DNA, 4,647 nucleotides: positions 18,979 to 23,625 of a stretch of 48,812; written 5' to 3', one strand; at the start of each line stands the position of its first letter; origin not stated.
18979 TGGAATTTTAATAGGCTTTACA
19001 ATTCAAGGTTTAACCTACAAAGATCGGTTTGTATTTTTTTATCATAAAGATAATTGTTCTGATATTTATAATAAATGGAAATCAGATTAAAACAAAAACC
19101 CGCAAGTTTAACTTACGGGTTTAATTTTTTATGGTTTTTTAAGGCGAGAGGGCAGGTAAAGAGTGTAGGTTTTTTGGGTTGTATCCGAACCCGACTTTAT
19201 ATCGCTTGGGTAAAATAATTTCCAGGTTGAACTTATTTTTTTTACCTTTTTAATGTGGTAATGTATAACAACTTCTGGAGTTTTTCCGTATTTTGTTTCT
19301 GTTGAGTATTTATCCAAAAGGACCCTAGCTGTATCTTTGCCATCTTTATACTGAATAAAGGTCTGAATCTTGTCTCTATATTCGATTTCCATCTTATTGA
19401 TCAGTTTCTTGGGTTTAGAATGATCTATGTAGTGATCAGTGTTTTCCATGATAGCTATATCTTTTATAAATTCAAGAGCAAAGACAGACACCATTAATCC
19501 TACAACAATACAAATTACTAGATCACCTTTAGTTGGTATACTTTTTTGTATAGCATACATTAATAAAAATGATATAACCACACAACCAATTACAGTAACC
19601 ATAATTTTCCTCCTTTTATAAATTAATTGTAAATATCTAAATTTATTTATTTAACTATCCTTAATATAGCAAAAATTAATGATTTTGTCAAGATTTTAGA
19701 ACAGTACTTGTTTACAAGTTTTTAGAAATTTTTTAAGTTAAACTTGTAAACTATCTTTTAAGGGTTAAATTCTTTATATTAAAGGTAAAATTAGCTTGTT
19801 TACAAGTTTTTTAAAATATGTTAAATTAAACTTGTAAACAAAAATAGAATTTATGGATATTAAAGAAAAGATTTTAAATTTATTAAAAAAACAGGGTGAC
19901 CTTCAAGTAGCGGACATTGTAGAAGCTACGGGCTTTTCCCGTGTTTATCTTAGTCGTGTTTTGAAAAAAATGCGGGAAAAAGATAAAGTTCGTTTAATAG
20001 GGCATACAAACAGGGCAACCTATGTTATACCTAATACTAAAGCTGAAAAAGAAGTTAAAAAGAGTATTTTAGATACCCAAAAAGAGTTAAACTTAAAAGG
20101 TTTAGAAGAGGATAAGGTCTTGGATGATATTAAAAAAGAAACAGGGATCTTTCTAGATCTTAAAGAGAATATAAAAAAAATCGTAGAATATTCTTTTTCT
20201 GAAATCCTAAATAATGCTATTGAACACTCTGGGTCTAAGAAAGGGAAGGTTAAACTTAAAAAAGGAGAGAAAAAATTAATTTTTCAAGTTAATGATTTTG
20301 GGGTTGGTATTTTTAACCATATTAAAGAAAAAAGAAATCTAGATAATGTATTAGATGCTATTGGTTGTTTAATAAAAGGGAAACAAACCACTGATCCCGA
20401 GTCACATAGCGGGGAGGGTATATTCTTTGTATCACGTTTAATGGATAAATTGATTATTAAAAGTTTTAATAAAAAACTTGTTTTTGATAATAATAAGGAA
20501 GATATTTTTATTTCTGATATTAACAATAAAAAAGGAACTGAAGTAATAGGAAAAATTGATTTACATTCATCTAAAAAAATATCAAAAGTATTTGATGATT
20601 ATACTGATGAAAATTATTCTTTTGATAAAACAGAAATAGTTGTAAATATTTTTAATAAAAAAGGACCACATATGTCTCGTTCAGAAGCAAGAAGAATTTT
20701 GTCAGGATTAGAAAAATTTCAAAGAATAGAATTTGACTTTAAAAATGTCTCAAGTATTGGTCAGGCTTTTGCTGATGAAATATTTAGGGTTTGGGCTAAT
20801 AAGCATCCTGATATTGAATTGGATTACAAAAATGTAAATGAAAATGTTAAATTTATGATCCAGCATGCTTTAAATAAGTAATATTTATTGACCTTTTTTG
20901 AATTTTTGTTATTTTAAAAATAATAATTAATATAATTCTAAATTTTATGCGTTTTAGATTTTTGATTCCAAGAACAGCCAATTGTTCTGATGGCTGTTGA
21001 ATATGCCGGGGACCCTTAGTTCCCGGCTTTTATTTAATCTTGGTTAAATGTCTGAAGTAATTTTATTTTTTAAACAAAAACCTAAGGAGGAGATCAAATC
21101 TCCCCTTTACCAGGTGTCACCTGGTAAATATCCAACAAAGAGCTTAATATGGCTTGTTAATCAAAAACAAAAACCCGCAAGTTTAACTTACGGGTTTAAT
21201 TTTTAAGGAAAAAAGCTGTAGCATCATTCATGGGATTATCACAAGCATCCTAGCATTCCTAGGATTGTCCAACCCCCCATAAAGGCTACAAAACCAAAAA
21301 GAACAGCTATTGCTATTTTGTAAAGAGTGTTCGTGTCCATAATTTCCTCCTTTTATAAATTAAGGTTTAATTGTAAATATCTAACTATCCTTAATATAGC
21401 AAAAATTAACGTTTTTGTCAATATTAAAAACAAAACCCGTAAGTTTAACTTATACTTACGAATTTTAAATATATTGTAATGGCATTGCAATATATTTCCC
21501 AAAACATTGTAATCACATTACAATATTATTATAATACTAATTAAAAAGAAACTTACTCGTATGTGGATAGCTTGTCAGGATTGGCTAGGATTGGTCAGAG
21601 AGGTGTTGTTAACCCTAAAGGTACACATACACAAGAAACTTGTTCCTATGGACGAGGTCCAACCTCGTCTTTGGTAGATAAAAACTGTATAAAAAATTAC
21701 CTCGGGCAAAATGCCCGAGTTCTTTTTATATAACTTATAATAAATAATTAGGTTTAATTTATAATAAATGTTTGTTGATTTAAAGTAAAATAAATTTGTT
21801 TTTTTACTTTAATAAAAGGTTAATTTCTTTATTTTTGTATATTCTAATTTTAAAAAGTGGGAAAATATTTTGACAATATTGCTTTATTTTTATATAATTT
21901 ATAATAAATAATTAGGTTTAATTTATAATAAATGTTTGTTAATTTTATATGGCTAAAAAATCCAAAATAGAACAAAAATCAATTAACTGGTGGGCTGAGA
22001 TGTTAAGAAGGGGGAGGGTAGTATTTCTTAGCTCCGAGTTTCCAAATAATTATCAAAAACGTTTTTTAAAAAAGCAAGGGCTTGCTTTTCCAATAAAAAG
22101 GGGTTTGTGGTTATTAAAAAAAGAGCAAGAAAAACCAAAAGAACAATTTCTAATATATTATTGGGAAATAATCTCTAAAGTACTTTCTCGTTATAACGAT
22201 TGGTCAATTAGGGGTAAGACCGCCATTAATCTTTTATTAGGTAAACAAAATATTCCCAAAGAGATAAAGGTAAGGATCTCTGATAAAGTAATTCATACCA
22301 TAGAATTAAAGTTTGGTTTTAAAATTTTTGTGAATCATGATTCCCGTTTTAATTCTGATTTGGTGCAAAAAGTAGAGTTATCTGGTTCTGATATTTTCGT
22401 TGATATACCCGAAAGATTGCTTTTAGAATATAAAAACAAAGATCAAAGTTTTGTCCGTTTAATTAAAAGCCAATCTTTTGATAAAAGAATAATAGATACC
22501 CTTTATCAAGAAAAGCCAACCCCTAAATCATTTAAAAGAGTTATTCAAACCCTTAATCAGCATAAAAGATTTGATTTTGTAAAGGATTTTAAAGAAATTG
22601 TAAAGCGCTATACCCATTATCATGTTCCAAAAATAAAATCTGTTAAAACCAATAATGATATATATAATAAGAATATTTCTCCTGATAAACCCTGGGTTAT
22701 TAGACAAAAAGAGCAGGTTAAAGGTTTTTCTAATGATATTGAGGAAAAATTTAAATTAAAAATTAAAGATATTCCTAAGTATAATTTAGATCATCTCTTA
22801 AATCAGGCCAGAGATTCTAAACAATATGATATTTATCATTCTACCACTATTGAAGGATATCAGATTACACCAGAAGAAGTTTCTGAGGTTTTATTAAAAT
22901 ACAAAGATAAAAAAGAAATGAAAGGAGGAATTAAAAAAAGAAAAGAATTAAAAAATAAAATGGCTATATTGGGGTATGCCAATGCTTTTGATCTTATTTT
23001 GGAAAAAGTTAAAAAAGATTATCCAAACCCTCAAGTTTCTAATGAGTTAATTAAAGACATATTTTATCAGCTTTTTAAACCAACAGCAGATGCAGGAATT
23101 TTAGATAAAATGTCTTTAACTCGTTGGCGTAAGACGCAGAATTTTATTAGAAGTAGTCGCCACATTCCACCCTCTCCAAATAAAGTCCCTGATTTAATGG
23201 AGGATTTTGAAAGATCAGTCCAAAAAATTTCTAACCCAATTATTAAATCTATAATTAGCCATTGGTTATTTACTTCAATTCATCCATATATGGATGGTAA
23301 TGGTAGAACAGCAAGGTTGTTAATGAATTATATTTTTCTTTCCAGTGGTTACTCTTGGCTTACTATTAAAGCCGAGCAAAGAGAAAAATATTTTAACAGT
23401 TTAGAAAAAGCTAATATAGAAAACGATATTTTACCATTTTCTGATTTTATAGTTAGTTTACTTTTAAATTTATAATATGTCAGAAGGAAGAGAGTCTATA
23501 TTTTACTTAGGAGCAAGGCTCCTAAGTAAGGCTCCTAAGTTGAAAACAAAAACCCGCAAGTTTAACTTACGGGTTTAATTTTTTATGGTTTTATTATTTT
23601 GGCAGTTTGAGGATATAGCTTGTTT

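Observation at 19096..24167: Triplicated promoter-leader-RBS ... terminator expression cassette carrying different small membrane-protein cargos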

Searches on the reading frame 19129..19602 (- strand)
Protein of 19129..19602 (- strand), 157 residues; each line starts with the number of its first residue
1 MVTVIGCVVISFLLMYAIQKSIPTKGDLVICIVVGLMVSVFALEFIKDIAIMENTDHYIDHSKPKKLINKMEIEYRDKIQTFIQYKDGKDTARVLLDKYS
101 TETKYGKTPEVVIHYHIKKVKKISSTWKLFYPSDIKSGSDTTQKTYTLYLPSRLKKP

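Call 9: search_protein_families(library=pfam, proteins=[window:19129-19602:-], max_evalue=0.01)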
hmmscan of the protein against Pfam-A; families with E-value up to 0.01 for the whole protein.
window:19129-19602:- (157 aa): 0 families

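Call 14: find_encoding_contigs(protein=window:19129-19602:-, flank=10000, max_places=10)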
Protein window:19129-19602:- (157 aa): no gene with exactly this product is on record in the collection.

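Call 24: search_protein_families(library=padloc, proteins=[window:19129-19602:-], max_evalue=0.01)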
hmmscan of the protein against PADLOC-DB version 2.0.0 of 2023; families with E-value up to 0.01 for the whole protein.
window:19129-19602:- (157 aa): 0 families

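Call 66: search_protein_families(library=phrogs, proteins=[window:19129-19602:-], max_evalue=0.01)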
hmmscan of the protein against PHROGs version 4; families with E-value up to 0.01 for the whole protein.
window:19129-19602:- (157 aa): 0 families

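Call 67: search_protein_families(library=ncbifam, proteins=[window:19129-19602:-], max_evalue=0.01)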
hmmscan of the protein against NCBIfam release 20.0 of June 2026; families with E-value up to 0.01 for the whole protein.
window:19129-19602:- (157 aa): 0 families

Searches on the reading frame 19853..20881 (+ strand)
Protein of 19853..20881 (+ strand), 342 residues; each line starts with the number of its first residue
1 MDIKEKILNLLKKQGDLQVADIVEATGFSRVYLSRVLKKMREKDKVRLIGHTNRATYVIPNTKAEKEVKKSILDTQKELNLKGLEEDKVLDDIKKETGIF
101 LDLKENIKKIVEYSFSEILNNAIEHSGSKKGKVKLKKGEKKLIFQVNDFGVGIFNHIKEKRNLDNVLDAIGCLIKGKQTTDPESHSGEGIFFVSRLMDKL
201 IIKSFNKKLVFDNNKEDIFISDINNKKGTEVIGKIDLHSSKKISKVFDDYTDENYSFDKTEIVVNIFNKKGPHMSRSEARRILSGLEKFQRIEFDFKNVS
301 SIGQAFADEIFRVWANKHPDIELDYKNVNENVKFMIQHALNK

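Call 9: search_protein_families(library=pfam, proteins=[window:19853-20881:+], max_evalue=0.01)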
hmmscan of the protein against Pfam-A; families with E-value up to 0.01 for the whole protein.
window:19853-20881:+ (342 aa): 9 families
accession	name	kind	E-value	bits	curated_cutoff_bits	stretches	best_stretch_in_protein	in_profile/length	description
PF14213.11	DUF4325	-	8.9e-16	57.8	23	1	279-333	2-64/64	STAS-like domain of unknown function (DUF4325)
PF13581.12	HATPase_c_2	-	1.6e-08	35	27.4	1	103-204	24-116/127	Histidine kinase-like ATPase domain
PF24034.1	DUF7343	-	7.3e-06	26.2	27.6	1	4-47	5-49/62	Domain of unknown function (DUF7343)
PF02518.31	HATPase_c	-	1.6e-05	25.7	26.4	1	115-235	10-107/111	Histidine kinase-, DNA gyrase B-, and HSP90-like ATPase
PF12802.13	MarR_2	-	0.00015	22.3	27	1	7-44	10-48/61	MarR family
PF13412.12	HTH_24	-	0.00032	20.6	21.9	1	3-46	4-47/48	Winged helix-turn-helix DNA-binding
PF01022.26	HTH_5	-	0.0018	18.5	22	1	6-42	6-41/47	Bacterial regulatory protein, arsR family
PF22168.2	DIP2311-like_C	-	0.0041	17.8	27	1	10-52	13-55/63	Transcriptional regulator DIP2311-like, C-terminal domain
PF06163.17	DUF977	-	0.007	16.9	22.1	0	1-50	11-60/134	Bacterial protein of unknown function (DUF977)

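Call 24: search_protein_families(library=padloc, proteins=[window:19853-20881:+], max_evalue=0.01)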
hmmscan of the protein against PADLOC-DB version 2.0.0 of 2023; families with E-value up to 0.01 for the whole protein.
window:19853-20881:+ (342 aa): 1 family
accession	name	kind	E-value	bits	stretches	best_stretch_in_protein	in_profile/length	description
PDLC01438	Csa3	-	0.0024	15.9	1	4-96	150-237/305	"CAS-I,CAS-II,CAS-III,CAS-IV,CAS-V,CAS-VI; associated_signaling"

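Call 48: find_encoding_contigs(protein=window:19853-20881:+, flank=10000, max_places=5)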
Protein window:19853-20881:+ (342 aa): 1 contig read that carries it; 1 place shown.
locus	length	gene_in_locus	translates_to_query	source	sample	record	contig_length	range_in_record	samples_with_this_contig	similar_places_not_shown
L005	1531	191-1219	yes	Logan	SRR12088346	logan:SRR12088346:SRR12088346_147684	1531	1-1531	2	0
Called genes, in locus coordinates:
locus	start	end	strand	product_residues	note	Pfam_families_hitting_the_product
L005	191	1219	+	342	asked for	PF24034:DUF7343 (faint), PF13581:HATPase_c_2, PF02518:HATPase_c (weak), PF14213:DUF4325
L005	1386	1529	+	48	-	?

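Call 66: search_protein_families(library=phrogs, proteins=[window:19853-20881:+], max_evalue=0.01)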
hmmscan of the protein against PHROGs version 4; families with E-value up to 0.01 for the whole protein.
window:19853-20881:+ (342 aa): 5 families
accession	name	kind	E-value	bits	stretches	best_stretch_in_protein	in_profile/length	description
phrog_3364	-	unknown function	1.2e-10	42.2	1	87-239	121-292/304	-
phrog_142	-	moron, auxiliary metabolic gene and host takeover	1.4e-06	29.4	1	1-69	11-80/116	Ren-like exclusion protein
phrog_12156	-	DNA, RNA and nucleotide metabolism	3.4e-05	23.7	1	2-61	423-482/485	DNA helicase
phrog_10912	-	other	0.00082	18.4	1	115-160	859-906/970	kinase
phrog_1687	-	transcription regulation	0.0064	17.5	0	1-68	1-71/162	MarR family transcrition regulator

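Call 67: search_protein_families(library=ncbifam, proteins=[window:19853-20881:+], max_evalue=0.01)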
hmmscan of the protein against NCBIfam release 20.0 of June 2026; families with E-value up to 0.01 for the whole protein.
window:19853-20881:+ (342 aa): 3 families
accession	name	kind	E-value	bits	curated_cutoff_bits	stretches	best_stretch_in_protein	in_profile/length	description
NF033788.1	HTH_metalloreg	subfamily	0.00014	21.6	55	1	6-47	15-56/77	metalloregulator ArsR/SmtB family transcription factor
TIGR01925.2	spIIAB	equivalog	0.00086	19.2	135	0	112-206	39-124/137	anti-sigma F factor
TIGR02966.1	phoR_proteo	equivalog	0.0076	15.3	334.2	0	111-155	230-275/333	phosphate regulon sensor histidine kinase PhoR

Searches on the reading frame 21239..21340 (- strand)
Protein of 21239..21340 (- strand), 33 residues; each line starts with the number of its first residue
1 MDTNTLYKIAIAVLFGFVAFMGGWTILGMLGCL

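Call 9: search_protein_families(library=pfam, proteins=[window:21239-21340:-], max_evalue=0.01)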
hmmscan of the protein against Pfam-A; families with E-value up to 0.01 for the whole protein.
window:21239-21340:- (33 aa): 0 families

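Call 24: search_protein_families(library=padloc, proteins=[window:21239-21340:-], max_evalue=0.01)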
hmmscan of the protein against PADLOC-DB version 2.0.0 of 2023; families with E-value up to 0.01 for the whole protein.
window:21239-21340:- (33 aa): 0 families

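Call 36: list_cluster_members(proteins=[P0001, P0002, P0003, P0004, window:21239-21340:-, window:19853-20881:+, window:21949-23475:+, window:34144-35268:+])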
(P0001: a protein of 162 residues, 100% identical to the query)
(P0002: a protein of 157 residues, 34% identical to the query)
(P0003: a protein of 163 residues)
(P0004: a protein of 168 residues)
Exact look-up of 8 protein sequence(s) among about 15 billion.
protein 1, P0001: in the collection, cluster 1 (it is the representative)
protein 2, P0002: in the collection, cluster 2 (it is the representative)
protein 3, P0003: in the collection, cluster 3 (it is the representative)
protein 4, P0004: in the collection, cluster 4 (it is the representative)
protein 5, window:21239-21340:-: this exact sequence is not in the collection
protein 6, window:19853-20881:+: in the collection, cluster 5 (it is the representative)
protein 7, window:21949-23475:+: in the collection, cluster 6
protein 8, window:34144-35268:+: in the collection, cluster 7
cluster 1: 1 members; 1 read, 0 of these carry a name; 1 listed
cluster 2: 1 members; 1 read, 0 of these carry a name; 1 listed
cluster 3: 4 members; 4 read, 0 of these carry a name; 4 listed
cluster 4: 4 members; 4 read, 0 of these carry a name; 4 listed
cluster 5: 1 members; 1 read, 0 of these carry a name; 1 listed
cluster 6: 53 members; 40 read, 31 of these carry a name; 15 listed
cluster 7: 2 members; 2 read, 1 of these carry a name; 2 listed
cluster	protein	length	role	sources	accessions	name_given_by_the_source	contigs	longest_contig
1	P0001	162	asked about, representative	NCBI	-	-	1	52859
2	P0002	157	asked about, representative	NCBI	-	-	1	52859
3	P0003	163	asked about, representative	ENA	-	-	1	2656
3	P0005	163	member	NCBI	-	-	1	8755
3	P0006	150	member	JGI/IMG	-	-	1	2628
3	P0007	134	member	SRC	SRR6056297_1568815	-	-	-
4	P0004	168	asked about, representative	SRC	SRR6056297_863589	-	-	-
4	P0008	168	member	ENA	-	-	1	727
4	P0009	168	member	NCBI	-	-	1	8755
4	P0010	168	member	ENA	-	-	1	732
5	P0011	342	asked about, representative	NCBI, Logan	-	-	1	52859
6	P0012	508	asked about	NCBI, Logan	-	-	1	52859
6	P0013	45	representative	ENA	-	-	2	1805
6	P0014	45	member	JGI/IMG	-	hypothetical protein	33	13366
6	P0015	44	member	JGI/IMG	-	hypothetical protein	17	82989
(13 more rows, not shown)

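Call 66: search_protein_families(library=phrogs, proteins=[window:21239-21340:-], max_evalue=0.01)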
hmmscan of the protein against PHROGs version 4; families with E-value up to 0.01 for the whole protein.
window:21239-21340:- (33 aa): 0 families

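Call 67: search_protein_families(library=ncbifam, proteins=[window:21239-21340:-], max_evalue=0.01)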
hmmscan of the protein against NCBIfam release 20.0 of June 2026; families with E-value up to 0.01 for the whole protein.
window:21239-21340:- (33 aa): 0 families

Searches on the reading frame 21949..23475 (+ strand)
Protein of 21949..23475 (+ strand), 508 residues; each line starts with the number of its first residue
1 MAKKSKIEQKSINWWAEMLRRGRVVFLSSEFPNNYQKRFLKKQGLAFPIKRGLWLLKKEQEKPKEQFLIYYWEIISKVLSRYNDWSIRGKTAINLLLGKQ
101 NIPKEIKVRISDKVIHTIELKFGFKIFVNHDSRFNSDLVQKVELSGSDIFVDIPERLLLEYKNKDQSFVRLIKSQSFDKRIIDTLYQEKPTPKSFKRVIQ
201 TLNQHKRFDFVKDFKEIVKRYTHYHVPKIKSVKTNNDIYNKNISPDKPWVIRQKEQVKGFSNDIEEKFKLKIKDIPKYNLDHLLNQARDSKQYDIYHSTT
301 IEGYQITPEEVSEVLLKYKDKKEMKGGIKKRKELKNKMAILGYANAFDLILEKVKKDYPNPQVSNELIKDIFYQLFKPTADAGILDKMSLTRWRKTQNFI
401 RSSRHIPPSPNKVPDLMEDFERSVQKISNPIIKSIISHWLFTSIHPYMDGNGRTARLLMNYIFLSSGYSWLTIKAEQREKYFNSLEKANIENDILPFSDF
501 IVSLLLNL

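Call 9: search_protein_families(library=pfam, proteins=[window:21949-23475:+], max_evalue=0.01)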
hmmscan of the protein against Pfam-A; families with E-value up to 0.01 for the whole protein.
window:21949-23475:+ (508 aa): 1 family
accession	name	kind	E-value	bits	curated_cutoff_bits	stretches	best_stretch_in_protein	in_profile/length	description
PF02661.23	Fic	-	1.8e-15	58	24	1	365-462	4-92/93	Fic/DOC family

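Call 24: search_protein_families(library=padloc, proteins=[window:21949-23475:+], max_evalue=0.01)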
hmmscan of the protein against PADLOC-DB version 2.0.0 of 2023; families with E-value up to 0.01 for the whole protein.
window:21949-23475:+ (508 aa): 8 families
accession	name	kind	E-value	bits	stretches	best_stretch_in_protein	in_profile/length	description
PDLC03963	SoFic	-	5.4e-30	103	1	297-502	63-257/361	-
PDLC04840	PDC-S04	-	4.4e-23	80.2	1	295-491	16-202/227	-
PDLC04836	PDC-S04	-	4.1e-22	76.5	1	296-495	31-219/244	-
PDLC04837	PDC-S04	-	8.9e-19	65.7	1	294-501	29-220/234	-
PDLC04966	PDC-S24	-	7.1e-13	46.2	1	391-468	253-341/497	-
PDLC04839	PDC-S04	-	2.8e-12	44.8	1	408-500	95-197/205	-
PDLC04838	PDC-S04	-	5.4e-06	24.3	1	404-488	102-186/209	-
PDLC04842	PDC-S04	-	0.00018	19.3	1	423-492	89-159/202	-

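Call 67: search_protein_families(library=ncbifam, proteins=[window:21949-23475:+], max_evalue=0.01)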
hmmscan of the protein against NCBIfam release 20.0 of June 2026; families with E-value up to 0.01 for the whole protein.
window:21949-23475:+ (508 aa): 4 families
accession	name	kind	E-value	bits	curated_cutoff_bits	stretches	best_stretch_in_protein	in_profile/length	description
NF046030.1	ProtAdlyltaseSoFic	equivalog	2.8e-09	36.4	550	1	410-464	156-211/361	protein adenylyltransferase Fic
NF046029.1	ProtAdlyltaseNmFic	equivalog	7.7e-05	22.5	230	1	422-492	73-144/177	protein adenylyltransferase Fic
TIGR02613.1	mob_myst_B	hypoth_equivalog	0.00016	21.6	124.4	1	416-500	93-184/186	mobile mystery protein B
NF041381.1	XopAC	subfamily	0.0066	15.2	450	1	429-469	377-417/451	XopAC/AvrAC family type III secretion system effector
